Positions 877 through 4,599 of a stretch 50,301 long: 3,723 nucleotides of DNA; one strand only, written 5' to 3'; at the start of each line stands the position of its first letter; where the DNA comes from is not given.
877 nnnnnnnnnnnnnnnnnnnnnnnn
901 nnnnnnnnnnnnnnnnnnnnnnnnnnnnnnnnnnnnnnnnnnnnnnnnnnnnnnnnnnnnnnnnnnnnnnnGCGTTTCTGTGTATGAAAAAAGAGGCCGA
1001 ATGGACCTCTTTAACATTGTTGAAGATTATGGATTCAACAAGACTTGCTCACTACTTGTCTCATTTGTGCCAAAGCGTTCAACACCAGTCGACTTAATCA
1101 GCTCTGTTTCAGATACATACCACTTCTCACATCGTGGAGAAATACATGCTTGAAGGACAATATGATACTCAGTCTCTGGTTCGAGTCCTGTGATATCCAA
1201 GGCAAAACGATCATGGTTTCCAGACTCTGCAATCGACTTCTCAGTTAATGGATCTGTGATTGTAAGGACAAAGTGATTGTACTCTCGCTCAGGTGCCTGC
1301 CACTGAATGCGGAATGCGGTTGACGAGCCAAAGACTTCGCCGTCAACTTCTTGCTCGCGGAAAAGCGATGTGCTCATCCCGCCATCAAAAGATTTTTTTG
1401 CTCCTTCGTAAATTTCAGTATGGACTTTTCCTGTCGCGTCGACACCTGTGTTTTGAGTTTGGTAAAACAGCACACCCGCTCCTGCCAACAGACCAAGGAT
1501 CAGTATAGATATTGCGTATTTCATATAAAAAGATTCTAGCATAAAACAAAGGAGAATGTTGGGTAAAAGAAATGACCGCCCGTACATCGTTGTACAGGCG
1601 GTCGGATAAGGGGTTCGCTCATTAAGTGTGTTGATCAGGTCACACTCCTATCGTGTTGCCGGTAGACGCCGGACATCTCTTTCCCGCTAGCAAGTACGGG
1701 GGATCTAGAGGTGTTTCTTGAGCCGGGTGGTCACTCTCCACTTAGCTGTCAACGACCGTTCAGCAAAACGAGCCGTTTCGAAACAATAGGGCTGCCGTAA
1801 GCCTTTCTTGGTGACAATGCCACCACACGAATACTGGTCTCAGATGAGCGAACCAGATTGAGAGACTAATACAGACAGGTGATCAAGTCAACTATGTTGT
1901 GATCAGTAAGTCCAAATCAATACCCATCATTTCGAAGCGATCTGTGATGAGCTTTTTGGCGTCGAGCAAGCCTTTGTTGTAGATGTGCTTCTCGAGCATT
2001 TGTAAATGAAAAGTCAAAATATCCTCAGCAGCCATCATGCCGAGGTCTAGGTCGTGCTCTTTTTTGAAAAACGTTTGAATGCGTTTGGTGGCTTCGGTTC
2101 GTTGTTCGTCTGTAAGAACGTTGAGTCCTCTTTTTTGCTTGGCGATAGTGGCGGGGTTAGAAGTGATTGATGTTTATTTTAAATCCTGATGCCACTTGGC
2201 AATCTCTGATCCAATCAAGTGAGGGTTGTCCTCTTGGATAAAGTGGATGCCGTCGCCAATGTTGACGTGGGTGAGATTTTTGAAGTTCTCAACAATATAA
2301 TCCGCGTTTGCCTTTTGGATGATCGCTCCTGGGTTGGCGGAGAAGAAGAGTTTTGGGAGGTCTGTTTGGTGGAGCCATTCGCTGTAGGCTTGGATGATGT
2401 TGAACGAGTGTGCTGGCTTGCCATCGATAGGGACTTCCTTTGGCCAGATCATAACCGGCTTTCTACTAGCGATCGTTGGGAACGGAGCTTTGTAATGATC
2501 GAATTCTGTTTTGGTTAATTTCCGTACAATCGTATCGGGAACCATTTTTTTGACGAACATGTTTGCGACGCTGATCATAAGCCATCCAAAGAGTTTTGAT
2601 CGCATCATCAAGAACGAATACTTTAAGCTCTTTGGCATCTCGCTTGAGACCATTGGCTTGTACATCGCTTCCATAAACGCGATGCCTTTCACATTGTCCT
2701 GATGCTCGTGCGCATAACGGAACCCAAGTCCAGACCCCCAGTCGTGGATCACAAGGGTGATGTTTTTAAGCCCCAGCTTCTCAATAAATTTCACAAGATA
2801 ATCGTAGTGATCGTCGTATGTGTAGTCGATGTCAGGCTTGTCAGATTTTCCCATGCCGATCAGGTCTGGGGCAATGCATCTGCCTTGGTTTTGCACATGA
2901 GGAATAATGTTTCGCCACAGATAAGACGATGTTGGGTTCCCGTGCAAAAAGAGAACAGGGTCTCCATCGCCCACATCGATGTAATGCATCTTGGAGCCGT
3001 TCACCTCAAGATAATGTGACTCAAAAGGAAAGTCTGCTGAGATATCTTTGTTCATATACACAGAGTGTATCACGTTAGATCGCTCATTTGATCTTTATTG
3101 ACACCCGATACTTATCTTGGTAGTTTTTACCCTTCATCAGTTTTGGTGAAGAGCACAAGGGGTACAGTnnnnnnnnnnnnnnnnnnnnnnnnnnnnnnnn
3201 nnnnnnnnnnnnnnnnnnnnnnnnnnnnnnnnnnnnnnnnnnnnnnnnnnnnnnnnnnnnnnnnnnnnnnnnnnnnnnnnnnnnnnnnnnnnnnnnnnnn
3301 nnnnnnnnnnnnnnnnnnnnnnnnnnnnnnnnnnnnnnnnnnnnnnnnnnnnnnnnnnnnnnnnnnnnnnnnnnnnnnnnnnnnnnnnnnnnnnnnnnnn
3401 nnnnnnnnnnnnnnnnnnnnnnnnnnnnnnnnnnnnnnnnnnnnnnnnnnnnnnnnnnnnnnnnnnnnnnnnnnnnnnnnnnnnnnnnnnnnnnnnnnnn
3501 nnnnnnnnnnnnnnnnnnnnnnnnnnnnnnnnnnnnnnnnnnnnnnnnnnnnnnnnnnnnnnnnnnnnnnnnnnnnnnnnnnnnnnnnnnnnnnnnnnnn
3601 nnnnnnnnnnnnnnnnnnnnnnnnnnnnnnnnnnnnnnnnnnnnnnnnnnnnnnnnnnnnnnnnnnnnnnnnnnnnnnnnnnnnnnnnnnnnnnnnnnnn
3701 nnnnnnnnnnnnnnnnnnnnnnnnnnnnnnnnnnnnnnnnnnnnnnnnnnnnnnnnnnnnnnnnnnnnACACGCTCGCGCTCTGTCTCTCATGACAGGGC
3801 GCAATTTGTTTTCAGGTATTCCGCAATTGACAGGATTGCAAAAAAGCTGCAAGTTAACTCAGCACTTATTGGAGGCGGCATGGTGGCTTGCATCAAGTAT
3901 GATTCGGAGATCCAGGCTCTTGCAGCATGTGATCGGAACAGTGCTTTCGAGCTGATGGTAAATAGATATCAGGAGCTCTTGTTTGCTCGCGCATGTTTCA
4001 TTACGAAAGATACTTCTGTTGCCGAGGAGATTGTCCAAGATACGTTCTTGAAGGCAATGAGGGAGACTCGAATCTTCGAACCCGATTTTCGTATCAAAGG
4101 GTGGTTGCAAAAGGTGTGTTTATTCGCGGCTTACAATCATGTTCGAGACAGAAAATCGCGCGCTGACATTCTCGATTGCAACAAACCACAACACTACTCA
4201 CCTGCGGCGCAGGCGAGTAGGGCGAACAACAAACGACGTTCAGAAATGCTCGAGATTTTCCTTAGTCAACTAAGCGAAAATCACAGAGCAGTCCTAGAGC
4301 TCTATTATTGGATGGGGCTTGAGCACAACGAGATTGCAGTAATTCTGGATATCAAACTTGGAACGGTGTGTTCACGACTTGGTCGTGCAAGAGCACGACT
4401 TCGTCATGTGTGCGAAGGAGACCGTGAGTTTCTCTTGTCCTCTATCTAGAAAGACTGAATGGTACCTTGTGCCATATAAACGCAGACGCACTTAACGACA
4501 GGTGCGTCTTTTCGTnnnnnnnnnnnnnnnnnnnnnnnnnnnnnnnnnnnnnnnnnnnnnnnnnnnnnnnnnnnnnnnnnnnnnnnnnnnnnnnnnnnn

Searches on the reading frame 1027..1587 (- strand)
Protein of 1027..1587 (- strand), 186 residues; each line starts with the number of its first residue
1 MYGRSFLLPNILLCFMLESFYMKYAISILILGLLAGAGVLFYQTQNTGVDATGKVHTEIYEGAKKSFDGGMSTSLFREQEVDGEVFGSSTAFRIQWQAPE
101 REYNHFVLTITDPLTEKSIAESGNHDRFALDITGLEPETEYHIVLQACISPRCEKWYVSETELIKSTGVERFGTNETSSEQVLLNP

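Call 22: search_protein_families(library=pfam, proteins=[window:1027-1587:-], max_evalue=0.001)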
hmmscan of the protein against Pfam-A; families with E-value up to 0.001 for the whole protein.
window:1027-1587:- (186 aa): 1 family
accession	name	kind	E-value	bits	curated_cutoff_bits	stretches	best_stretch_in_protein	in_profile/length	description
PF00041.27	fn3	-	5.9e-06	26.8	25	1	88-148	12-69/84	Fibronectin type III domain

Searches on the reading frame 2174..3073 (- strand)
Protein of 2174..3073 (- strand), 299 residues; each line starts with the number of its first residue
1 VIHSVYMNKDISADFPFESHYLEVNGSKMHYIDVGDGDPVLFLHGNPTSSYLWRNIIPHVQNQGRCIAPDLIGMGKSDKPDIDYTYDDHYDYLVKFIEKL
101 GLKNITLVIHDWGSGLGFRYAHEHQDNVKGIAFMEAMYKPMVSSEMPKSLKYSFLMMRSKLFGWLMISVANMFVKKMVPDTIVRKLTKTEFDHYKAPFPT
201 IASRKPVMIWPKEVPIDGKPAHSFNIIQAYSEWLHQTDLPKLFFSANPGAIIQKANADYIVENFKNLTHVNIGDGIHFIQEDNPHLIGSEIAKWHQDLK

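Call 22: search_protein_families(library=pfam, proteins=[window:2174-3073:-], max_evalue=0.001)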
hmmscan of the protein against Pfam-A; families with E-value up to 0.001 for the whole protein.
window:2174-3073:- (299 aa): 3 families
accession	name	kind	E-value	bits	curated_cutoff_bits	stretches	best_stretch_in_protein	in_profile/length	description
PF00561.26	Abhydrolase_1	-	7.1e-36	124.5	25.8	1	39-284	2-245/245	alpha/beta hydrolase fold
PF12697.13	Abhydrolase_6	-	7.5e-12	46.8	26.3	1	40-167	1-123/217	Alpha/beta hydrolase family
PF12146.15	Hydrolase_4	-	5.8e-06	26.2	27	1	40-167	7-139/239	Serine aminopeptidase, S33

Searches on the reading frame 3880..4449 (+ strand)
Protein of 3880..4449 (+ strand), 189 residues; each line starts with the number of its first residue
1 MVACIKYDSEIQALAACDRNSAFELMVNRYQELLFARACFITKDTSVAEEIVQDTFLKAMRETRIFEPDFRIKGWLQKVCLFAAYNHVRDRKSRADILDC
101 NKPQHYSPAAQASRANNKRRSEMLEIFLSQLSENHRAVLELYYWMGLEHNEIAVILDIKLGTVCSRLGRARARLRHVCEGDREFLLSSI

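Call 22: search_protein_families(library=pfam, proteins=[window:3880-4449:+], max_evalue=0.001)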
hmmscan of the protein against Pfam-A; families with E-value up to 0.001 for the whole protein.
window:3880-4449:+ (189 aa): 3 families
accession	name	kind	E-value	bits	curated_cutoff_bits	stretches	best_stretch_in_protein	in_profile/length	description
PF04545.22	Sigma70_r4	-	2.6e-13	49.7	24.1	1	128-176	2-50/50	Sigma-70, region 4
PF08281.18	Sigma70_r4_2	-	1.5e-11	44.2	25.7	1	128-174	8-54/54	Sigma-70, region 4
PF04542.20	Sigma70_r2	-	9.9e-10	38.5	24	1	26-93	1-70/71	Sigma-70 region 2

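Call 55: find_encoding_contigs(protein=window:3880-4449:+, flank=10000, max_places=3)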
Protein window:3880-4449:+ (189 aa): 19 contigs read that carry it; 3 places shown.
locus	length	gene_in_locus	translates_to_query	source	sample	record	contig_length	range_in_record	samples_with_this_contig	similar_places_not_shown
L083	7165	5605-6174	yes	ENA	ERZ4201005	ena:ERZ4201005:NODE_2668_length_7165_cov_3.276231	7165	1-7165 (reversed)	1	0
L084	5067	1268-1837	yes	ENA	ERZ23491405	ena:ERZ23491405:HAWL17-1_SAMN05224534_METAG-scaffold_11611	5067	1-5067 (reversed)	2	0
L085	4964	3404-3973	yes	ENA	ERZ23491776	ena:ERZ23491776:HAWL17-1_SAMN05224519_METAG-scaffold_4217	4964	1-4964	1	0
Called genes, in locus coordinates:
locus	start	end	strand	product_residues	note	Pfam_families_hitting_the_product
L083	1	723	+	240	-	?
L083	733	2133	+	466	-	PF00224:PK, PF02887:PK_C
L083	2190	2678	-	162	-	-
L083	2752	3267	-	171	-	PF00041:fn3 (weak)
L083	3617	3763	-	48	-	PF09932:DUF2164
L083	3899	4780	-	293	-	PF00561:Abhydrolase_1, PF12146:Hydrolase_4 (weak), PF12697:Abhydrolase_6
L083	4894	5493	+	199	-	-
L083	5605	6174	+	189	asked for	PF04542:Sigma70_r2, PF08281:Sigma70_r4_2, PF04545:Sigma70_r4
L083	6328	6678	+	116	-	-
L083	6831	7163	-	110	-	?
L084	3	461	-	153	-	?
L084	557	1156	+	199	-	-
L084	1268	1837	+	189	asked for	PF04542:Sigma70_r2, PF08281:Sigma70_r4_2, PF04545:Sigma70_r4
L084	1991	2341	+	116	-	-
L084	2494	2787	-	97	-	-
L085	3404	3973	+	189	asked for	PF04542:Sigma70_r2, PF08281:Sigma70_r4_2, PF04545:Sigma70_r4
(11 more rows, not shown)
